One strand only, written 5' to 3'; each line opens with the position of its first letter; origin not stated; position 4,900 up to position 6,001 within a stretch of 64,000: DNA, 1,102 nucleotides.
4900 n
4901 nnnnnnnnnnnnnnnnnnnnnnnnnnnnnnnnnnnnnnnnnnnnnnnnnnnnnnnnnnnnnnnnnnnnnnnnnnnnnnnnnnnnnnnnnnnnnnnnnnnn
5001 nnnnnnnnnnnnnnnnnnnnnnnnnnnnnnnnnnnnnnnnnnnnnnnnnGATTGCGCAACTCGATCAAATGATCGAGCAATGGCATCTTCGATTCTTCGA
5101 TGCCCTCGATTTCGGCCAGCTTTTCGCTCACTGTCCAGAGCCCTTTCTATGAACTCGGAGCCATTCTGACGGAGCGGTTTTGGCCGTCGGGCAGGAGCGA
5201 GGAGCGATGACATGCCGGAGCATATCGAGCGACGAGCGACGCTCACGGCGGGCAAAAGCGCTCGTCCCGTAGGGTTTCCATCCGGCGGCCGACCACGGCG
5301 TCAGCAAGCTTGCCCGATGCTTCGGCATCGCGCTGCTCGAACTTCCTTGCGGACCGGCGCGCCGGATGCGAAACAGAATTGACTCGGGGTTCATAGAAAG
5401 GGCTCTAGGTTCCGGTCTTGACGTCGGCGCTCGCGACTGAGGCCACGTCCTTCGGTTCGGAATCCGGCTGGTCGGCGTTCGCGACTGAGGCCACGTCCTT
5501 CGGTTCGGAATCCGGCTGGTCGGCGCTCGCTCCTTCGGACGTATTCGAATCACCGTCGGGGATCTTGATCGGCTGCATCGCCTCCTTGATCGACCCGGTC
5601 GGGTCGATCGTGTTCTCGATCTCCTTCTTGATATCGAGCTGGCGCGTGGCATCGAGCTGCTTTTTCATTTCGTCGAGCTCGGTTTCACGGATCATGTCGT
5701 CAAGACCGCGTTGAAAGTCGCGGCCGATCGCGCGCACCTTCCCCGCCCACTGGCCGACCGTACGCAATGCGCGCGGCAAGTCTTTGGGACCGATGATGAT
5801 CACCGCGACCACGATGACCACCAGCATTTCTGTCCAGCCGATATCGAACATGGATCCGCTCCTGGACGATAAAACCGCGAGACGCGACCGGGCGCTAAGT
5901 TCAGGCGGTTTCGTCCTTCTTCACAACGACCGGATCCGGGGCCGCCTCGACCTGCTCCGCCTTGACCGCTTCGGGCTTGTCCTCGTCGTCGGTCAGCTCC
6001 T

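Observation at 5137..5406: Family of 270-bp MITE-like elements with 17-19 bp terminal inverted repeats, present twice in opposite orientations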

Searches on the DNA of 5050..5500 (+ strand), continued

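Call 111: get_annotated_region(hit=H11, flank=100)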
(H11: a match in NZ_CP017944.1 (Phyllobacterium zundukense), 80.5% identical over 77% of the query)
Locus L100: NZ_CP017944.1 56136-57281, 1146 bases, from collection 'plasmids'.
description: Phyllobacterium zundukense strain Tri-48 plasmid unnamed4, complete sequence
organism: Phyllobacterium zundukense (NCBI taxid 1867719)
taxonomy: Bacteria; Pseudomonadota; Alphaproteobacteria; Hyphomicrobiales; Phyllobacteriaceae; Phyllobacterium; Phyllobacterium zundukense
host: -; source: Oxytropis triphylla,cell culture,root nodule; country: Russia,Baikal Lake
typing (MOB-suite, as given by PLSDB): non-mobilizable
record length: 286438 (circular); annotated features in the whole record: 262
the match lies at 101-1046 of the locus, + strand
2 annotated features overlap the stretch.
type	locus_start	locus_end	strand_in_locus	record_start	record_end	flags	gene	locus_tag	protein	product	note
CDS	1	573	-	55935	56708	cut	-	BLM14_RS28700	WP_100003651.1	amino acid ABC transporter ATP-binding protein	-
CDS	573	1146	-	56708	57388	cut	-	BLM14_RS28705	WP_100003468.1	amino acid ABC transporter permease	GO:0006865 - amino acid transport [Evidence IEA]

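Call 112: get_annotated_region(hit=H12, flank=100)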
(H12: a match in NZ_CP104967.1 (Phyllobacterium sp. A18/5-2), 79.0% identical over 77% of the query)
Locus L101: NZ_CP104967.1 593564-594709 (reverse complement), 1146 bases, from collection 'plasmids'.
description: Phyllobacterium sp. A18/5-2 plasmid p_unnamed1, complete sequence
organism: Phyllobacterium sp. A18/5-2 (NCBI taxid 2978392)
taxonomy: Bacteria; Pseudomonadota; Alphaproteobacteria; Hyphomicrobiales; Phyllobacteriaceae; Phyllobacterium; Phyllobacterium sp. A18/5-2
host: -; source: Vicia costata,cell culture,root nodule; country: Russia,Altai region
typing (MOB-suite, as given by PLSDB): mobilizable; relaxase MOBP
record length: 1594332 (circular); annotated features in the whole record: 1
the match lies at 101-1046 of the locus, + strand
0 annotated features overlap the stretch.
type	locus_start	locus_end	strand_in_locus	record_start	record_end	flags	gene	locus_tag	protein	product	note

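Call 113: get_annotated_region(hit=H26, flank=100)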
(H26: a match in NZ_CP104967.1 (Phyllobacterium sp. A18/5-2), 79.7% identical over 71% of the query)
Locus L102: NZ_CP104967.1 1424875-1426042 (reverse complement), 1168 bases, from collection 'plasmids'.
description: Phyllobacterium sp. A18/5-2 plasmid p_unnamed1, complete sequence
organism: Phyllobacterium sp. A18/5-2 (NCBI taxid 2978392)
taxonomy: Bacteria; Pseudomonadota; Alphaproteobacteria; Hyphomicrobiales; Phyllobacteriaceae; Phyllobacterium; Phyllobacterium sp. A18/5-2
host: -; source: Vicia costata,cell culture,root nodule; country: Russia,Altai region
typing (MOB-suite, as given by PLSDB): mobilizable; relaxase MOBP
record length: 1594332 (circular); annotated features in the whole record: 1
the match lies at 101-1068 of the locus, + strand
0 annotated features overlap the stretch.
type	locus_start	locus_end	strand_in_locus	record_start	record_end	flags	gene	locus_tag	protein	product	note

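Call 114: get_annotated_region(hit=H27, flank=100)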
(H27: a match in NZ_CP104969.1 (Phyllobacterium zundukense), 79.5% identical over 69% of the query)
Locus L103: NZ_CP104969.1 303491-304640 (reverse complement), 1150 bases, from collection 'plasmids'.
description: Phyllobacterium zundukense strain A18/3m plasmid p_unnamed4, complete sequence
organism: Phyllobacterium zundukense (NCBI taxid 1867719)
taxonomy: Bacteria; Pseudomonadota; Alphaproteobacteria; Hyphomicrobiales; Phyllobacteriaceae; Phyllobacterium; Phyllobacterium zundukense
host: -; source: Vicia costata,cell culture,root nodule; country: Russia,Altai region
typing (MOB-suite, as given by PLSDB): non-mobilizable
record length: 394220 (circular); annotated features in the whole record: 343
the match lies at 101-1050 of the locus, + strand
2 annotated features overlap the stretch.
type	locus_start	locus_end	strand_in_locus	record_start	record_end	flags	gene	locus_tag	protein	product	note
CDS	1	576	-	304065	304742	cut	-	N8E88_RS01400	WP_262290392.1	amino acid ABC transporter permease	GO:0006865 - amino acid transport [Evidence IEA]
CDS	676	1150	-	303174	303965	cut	-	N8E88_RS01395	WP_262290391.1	ABC transporter substrate-binding protein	-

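Call 133: search_rna_families(source=L094, start=2300, end=2780, threshold=evalue, max_evalue=10)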
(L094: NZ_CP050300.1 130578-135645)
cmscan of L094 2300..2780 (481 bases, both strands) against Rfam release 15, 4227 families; matches with E-value up to 10: 4.
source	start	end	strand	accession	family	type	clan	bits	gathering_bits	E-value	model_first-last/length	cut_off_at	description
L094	2472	2603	+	RF03209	MIR9657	Gene; miRNA;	-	19.9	53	1.3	1-85/85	no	MIR9657 microRNA precursor family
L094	2349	2467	+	RF02175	SMAD5-AS1_3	Gene; lncRNA;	-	13.1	60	1.6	1-125/125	no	SMAD5 antisense RNA 1 conserved region 3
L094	2524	2564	+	RF02990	gut-2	Gene; sRNA;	-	11.6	39.8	7.4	1-48/48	no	gut-2 RNA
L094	2513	2780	+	RF01877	MIAT_exon5_3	Gene; lncRNA;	-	6.1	90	4.4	1-270/382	3'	Myocardial infarction associated transcript exon 5 conserved region 3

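Call 135: search_dna_similar(query=L098:1975-2249:+, collection=plasmids, mode=distant, max_evalue=0.01, max_rows=40)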
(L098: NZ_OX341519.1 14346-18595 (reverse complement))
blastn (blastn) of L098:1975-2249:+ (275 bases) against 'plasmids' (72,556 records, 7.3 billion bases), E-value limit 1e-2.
Records with a match: 75; places in all: 81; records where one place covers at least 80% of the query: 5.
Best place of each record, by identity: >=99% 1; 90-95% 7; 80-90% 59; 60-80% 8.
By first word of the organism name: Rhizobium 66; Phyllobacterium 5; Sinorhizobium 3; Aminobacter 1.
By predicted mobility (MOB-suite, as given by PLSDB): non-mobilizable 41; conjugative 23; mobilizable 11.
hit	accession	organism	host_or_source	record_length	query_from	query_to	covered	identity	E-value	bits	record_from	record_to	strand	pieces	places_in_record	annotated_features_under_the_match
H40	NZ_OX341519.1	Aminobacter niigataensis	-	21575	1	275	100%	100.0%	4e-138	497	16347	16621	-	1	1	none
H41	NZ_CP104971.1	Phyllobacterium zundukense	Vicia costata,cell culture,root nodule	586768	1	256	93%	76.2%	7e-40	170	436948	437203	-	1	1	none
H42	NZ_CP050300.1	Phyllobacterium sp. 628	Oxytropis pumilio,cell culture,root ...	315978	27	275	91%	77.0%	2e-41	177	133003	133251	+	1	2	Fic family protein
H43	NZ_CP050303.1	Phyllobacterium sp. 628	Oxytropis pumilio,cell culture,root ...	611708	27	275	91%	74.3%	3e-32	145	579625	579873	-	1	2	none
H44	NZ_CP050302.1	Phyllobacterium sp. 628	Oxytropis pumilio,cell culture,root ...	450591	27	249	81%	77.1%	1e-35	157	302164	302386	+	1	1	none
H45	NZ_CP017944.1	Phyllobacterium zundukense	Oxytropis triphylla,cell culture,root ...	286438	27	253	41%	83.5%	3e-6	115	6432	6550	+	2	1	none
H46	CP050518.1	Rhizobium leguminosarum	Trifolium repens,cell culture,root ...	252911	178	275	36%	74.3%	1e-5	57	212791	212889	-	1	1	none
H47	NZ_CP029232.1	Sinorhizobium fredii CCBAU 45436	Glycine max,cell culture,plant root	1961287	183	275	34%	76.3%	3e-6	60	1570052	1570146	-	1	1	record has no annotation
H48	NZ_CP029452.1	Sinorhizobium fredii CCBAU 25509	Glycine soja,cell culture,plant root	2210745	183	275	34%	74.5%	6e-3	49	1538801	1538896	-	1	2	record has no annotation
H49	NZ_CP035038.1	Sinorhizobium fredii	single cell,soil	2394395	183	275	34%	74.5%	6e-3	49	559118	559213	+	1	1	none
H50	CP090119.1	Rhizobium leguminosarum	Trifolium ambiguum,Cell culture,Plant ...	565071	1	275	27%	90.4%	2e-3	99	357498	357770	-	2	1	alpha-L-fucosidase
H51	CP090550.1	Rhizobium leguminosarum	Trifolium pratense,Cell culture,Plant ...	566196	1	275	27%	90.4%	2e-3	99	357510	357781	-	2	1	alpha-L-fucosidase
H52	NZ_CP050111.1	Rhizobium leguminosarum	Trifolium repens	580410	1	275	27%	90.4%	2e-3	99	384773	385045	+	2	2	alpha-L-fucosidase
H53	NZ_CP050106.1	Rhizobium leguminosarum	Trifolium repens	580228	1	275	27%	90.4%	2e-3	99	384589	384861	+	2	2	alpha-L-fucosidase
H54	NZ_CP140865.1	Rhizobium leguminosarum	Trifolium pratense,whole organism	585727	1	275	27%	90.4%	2e-3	99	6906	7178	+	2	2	alpha-L-fucosidase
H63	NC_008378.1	Rhizobium johnstonii 3841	-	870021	239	275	13%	89.2%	2e-3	50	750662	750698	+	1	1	LacI family DNA-binding transcriptional regulator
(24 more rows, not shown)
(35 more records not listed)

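Call 136: search_dna_similar(query=L097:1975-2249:+, collection=plasmids, mode=distant, max_evalue=0.01, max_rows=40)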
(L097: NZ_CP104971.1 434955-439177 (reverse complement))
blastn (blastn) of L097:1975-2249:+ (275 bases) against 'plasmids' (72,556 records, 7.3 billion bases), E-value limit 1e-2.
Records with a match: 6; places in all: 8; records where one place covers at least 80% of the query: 5.
Best place of each record, by identity: >=99% 1; 90-95% 1; 80-90% 3; 60-80% 1.
By first word of the organism name: Phyllobacterium 5; Aminobacter 1.
By predicted mobility (MOB-suite, as given by PLSDB): non-mobilizable 6.
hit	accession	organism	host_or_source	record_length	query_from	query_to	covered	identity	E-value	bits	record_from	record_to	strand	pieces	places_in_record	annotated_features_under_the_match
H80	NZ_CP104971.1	Phyllobacterium zundukense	Vicia costata,cell culture,root nodule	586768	1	275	100%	100.0%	4e-138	497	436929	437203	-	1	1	ABC transporter permease subunit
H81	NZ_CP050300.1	Phyllobacterium sp. 628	Oxytropis pumilio,cell culture,root ...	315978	27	249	81%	87.9%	5e-73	281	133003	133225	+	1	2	none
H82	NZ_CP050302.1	Phyllobacterium sp. 628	Oxytropis pumilio,cell culture,root ...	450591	27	249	81%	87.4%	6e-72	277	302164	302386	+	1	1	none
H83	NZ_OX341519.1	Aminobacter niigataensis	-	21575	1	256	93%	76.2%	7e-40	170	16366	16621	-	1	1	none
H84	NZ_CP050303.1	Phyllobacterium sp. 628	Oxytropis pumilio,cell culture,root ...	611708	27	249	81%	86.5%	3e-69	268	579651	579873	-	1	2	none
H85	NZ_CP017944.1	Phyllobacterium zundukense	Oxytropis triphylla,cell culture,root ...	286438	27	249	40%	91.9%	9e-13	162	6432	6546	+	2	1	none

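Call 137: get_annotated_region(hit=H50, flank=700)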
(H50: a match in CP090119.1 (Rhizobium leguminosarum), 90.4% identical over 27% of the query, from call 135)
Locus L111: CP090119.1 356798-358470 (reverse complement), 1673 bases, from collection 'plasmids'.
description: Rhizobium leguminosarum strain Ta6 plasmid pRLb2, complete sequence
organism: Rhizobium leguminosarum (NCBI taxid 384)
taxonomy: Bacteria; Pseudomonadota; Alphaproteobacteria; Hyphomicrobiales; Rhizobiaceae; Rhizobium; Rhizobium leguminosarum
host: -; source: Trifolium ambiguum,Cell culture,Plant nodule; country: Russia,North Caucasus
typing (MOB-suite, as given by PLSDB): non-mobilizable; replicon rep_cluster_841
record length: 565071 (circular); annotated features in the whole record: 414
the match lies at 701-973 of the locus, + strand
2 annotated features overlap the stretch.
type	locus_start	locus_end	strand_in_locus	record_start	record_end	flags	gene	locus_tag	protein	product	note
CDS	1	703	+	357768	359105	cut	-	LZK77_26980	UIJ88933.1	alpha-L-fucosidase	-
CDS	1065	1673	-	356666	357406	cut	-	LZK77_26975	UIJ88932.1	DUF4231 domain-containing protein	-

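Call 138: get_annotated_region(hit=H63, flank=900)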
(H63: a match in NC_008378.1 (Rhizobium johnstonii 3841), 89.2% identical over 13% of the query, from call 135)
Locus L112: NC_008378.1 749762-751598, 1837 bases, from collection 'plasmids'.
description: Rhizobium johnstonii 3841 plasmid pRL12, complete sequence
organism: Rhizobium johnstonii 3841 (NCBI taxid 216596)
taxonomy: Bacteria; Pseudomonadota; Alphaproteobacteria; Hyphomicrobiales; Rhizobiaceae; Rhizobium; Rhizobium johnstonii; Rhizobium johnstonii 3841
host: -; source: -; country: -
typing (MOB-suite, as given by PLSDB): conjugative; relaxase MOBQ; mating-pair formation MPF_T
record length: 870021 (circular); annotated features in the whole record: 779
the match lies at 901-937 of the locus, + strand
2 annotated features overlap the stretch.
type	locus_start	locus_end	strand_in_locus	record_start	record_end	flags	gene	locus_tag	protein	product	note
CDS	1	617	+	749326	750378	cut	-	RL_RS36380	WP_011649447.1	AraC family transcriptional regulator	-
CDS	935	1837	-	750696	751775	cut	-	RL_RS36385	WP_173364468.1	LacI family DNA-binding transcriptional regulator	GO:0006351 - DNA-templated transcription [Evidence IEA]; GO:0045892 - negative regulation of DNA-templated ...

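Call 139: get_annotated_region(hit=H47, flank=700)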
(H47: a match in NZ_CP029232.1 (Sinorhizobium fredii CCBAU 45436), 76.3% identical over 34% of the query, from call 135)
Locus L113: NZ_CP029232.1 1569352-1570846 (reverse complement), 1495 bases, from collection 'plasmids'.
description: Sinorhizobium fredii CCBAU 45436 plasmid pSF45436b, complete sequence
organism: Sinorhizobium fredii CCBAU 45436 (NCBI taxid 1128331)
taxonomy: Bacteria; Pseudomonadota; Alphaproteobacteria; Hyphomicrobiales; Rhizobiaceae; Sinorhizobium; Sinorhizobium fredii; Sinorhizobium fredii CCBAU 45436
host: -; source: Glycine max,cell culture,plant root; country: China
typing (MOB-suite, as given by PLSDB): conjugative; relaxase MOBQ; mating-pair formation MPF_T
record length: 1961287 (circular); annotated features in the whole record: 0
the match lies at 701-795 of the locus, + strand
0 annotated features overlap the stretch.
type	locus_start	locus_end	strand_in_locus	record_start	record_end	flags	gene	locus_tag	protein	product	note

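Call 145: search_dna_similar(query=L113:523-795:+, collection=plasmids, mode=distant, max_evalue=0.000001, max_rows=45, rows=spread)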
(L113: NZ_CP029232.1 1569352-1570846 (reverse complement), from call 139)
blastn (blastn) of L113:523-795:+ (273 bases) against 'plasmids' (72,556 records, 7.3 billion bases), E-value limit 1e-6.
Records with a match: 210; places in all: 299; records where one place covers at least 80% of the query: 115.
Best place of each record, by identity: >=99% 2; 95-99% 2; 90-95% 24; 80-90% 149; 60-80% 33.
By first word of the organism name: Rhizobium 149; Sinorhizobium 60; Agrobacterium 1.
By predicted mobility (MOB-suite, as given by PLSDB): conjugative 100; non-mobilizable 91; mobilizable 19.
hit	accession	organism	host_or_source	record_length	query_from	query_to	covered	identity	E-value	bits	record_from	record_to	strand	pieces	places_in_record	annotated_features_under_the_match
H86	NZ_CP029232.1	Sinorhizobium fredii CCBAU 45436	Glycine max,cell culture,plant root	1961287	1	273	100%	100.0%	5e-137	493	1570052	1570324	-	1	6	record has no annotation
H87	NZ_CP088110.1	Sinorhizobium medicae WSM1115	cell culture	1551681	1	273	100%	90.3%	2e-97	361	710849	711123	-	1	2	none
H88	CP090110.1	Rhizobium leguminosarum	Trifolium ambiguum,Cell culture,Plant ...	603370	1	273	100%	86.8%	3e-88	331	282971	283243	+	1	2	dienelactone hydrolase family protein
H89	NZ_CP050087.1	Rhizobium leguminosarum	Trifolium pratense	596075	1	273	100%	86.8%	3e-88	331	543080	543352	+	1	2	dienelactone hydrolase family protein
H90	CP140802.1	Rhizobium johnstonii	Trifolium pratense,whole organism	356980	1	273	100%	86.1%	7e-84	316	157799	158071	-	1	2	none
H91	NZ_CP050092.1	Rhizobium leguminosarum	Trifolium pratense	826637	1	273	100%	86.1%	2e-85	322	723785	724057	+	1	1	LacI family DNA-binding transcriptional regulator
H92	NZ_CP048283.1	Rhizobium leguminosarum bv. viciae 248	Fava bean,whole organism,nodules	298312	1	273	100%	86.1%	2e-84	318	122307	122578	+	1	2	none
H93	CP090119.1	Rhizobium leguminosarum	Trifolium ambiguum,Cell culture,Plant ...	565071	1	273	100%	85.7%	7e-84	317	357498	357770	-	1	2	alpha-L-fucosidase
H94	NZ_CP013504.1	Rhizobium esperanzae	Phaseolus vulgaris,Whole ...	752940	1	273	100%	85.7%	9e-83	314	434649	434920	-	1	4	none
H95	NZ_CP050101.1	Rhizobium leguminosarum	Trifolium pratense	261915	1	273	100%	85.7%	9e-83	314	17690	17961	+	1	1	none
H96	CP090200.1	Rhizobium leguminosarum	Trifolium ambiguum,Cell culture,nodule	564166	2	273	100%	86.0%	6e-85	320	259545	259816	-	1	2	none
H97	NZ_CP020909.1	Rhizobium etli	Phaseolus vulgaris,cell culture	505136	1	273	100%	85.3%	9e-83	313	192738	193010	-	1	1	none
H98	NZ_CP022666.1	Rhizobium leguminosarum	single cell,root nodules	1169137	1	273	100%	85.3%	1e-81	309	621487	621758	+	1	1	record has no annotation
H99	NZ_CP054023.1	Rhizobium indicum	Pisum sativum l. (pea),Pure culture,Pea ...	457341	1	273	100%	85.3%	1e-81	309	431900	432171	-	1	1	sulfatase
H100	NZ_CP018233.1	Rhizobium leguminosarum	Vavilovia formosa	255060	1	273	100%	85.0%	5e-80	305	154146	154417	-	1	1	none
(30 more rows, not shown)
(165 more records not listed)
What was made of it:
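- Closest known: Rhizobial intergenic repeats: RIMEs. Same: This family is abundant in Rhizobium and Sinorhizobium plasmids (call 145).
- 210 plasmid records, 299 places, 115 of them full length (call 145).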

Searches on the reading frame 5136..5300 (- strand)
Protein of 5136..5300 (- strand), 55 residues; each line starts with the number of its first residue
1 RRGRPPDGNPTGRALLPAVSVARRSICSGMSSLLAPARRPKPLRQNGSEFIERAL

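Call 53: search_protein_families(library=pfam, max_evalue=10, proteins=[window:5136-5300:-])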
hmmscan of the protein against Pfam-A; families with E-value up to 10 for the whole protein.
seq(55 aa): 0 families

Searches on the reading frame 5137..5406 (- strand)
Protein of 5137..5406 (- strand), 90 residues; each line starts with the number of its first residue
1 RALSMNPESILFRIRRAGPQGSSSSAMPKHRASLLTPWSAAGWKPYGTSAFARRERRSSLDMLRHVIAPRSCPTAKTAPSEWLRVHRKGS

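Call 53: search_protein_families(library=pfam, max_evalue=10, proteins=[window:5137-5406:-])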
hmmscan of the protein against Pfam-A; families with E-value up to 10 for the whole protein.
seq(90 aa): 0 families

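Call 68: search_protein_representatives(protein=window:5137-5406:-)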
Query: 90 residues. Proteins with E-value up to 0.001 (for the whole library): 2; up to 1e-10: 0; up to 1e-30: 0. The best 2 are listed.
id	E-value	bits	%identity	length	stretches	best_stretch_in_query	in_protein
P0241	5.7e-10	55.5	40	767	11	41-73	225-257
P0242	2.6e-04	37.4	44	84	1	9-63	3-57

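Call 70: list_cluster_members(proteins=[P0242, P0241])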
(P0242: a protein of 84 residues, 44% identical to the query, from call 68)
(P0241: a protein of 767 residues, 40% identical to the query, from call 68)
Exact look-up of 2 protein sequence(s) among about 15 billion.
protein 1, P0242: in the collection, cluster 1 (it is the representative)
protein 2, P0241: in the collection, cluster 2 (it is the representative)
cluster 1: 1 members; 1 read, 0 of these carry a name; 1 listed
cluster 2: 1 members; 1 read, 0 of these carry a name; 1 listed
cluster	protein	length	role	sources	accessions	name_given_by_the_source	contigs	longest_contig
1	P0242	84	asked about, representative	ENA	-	-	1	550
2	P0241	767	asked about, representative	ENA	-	-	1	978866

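Call 71: find_encoding_contigs(protein=P0242, flank=10000, max_places=10)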
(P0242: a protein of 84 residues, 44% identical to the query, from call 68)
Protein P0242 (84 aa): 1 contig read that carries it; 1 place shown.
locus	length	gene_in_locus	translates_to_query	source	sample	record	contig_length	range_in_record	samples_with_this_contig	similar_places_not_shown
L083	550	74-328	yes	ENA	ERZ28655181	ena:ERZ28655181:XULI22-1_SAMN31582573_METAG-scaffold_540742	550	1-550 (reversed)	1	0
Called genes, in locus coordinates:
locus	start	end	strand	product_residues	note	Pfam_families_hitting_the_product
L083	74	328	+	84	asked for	-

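Call 91: search_protein_families(library=pfam, max_evalue=0.00001, proteins=[L083:350-454:+])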
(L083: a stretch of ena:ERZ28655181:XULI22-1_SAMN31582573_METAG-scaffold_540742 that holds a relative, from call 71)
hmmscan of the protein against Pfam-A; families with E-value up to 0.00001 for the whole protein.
L083:350-454:+ (35 aa): 0 families

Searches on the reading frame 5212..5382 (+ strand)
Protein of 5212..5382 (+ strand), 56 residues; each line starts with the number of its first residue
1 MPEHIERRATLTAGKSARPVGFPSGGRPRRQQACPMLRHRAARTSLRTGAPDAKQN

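Call 53: search_protein_families(library=pfam, max_evalue=10, proteins=[window:5212-5379:+])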
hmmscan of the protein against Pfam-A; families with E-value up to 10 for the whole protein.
seq(56 aa): 0 families

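Call 57: find_encoding_contigs(protein=window:5212-5382:+, flank=3000, max_places=5)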
Protein window:5212-5382:+ (56 aa): no gene with exactly this product is on record in the collection.

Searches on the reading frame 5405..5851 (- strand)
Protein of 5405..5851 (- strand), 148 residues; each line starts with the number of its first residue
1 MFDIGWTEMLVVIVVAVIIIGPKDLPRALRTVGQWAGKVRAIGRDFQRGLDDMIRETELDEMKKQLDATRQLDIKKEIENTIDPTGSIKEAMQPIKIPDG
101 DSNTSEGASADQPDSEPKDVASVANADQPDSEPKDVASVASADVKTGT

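Call 18: find_encoding_contigs(protein=window:5405-5851:-, flank=10000, max_places=10)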
Protein window:5405-5851:- (148 aa): no gene with exactly this product is on record in the collection.
